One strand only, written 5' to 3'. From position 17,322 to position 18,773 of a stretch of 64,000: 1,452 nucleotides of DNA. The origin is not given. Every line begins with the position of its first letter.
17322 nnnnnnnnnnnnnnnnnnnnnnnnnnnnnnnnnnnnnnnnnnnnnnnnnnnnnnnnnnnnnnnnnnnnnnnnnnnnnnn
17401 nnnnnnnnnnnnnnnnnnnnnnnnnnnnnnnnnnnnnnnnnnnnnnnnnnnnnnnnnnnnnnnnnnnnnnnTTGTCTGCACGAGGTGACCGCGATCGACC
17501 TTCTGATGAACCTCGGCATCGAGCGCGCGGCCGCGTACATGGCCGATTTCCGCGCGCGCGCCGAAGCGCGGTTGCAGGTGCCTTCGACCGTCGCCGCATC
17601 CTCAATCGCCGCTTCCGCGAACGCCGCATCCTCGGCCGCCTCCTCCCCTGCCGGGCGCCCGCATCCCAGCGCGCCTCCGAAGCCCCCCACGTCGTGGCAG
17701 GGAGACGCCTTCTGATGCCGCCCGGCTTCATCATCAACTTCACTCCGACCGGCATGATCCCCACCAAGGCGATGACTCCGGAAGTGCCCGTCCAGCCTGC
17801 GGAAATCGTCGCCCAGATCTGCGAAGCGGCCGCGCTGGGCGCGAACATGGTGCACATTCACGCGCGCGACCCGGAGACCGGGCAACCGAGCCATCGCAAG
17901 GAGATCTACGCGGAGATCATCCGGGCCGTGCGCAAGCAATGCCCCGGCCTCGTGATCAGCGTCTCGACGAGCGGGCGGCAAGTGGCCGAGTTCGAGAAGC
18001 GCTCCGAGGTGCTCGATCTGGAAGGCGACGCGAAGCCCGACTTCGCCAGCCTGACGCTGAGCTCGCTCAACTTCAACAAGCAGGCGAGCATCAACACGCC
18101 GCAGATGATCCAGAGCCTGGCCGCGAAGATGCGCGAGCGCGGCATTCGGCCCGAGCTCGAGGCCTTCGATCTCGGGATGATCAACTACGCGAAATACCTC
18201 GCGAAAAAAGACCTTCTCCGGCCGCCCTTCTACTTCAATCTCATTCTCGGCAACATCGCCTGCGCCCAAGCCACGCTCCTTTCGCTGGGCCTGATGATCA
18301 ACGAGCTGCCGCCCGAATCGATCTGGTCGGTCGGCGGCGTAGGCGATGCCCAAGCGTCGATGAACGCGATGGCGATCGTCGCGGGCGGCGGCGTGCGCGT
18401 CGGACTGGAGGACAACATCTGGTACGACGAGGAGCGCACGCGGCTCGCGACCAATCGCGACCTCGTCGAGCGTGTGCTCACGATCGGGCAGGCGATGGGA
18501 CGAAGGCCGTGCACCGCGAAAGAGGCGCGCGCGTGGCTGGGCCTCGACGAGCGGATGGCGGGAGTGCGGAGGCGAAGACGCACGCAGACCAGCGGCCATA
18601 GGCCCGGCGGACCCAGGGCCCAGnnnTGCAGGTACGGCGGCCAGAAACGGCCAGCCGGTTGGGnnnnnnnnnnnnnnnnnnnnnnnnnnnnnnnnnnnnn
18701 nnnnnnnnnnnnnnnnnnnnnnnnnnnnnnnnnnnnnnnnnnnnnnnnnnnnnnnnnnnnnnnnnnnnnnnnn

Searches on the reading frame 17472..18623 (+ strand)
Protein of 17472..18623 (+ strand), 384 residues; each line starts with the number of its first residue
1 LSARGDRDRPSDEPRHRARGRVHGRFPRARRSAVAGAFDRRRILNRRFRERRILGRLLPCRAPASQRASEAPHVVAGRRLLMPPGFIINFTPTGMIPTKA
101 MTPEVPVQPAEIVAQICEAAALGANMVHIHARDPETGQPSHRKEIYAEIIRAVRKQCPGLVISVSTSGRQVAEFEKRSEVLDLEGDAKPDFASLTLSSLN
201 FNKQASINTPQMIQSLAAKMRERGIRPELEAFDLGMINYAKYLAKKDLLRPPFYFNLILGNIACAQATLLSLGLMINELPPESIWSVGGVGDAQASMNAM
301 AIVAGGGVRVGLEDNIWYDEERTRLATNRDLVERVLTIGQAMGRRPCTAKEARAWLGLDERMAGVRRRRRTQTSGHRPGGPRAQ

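Call 57: search_protein_families(library=pfam, proteins=[window:17472-18623:+], max_evalue=0.00001)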
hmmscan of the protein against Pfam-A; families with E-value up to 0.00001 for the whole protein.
window:17472-18623:+ (384 aa): 1 family
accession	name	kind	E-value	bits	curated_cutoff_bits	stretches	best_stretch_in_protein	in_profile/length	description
PF05853.18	BKACE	-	3.1e-86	289.5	24.8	1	87-358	3-274/274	beta-keto acid cleavage enzyme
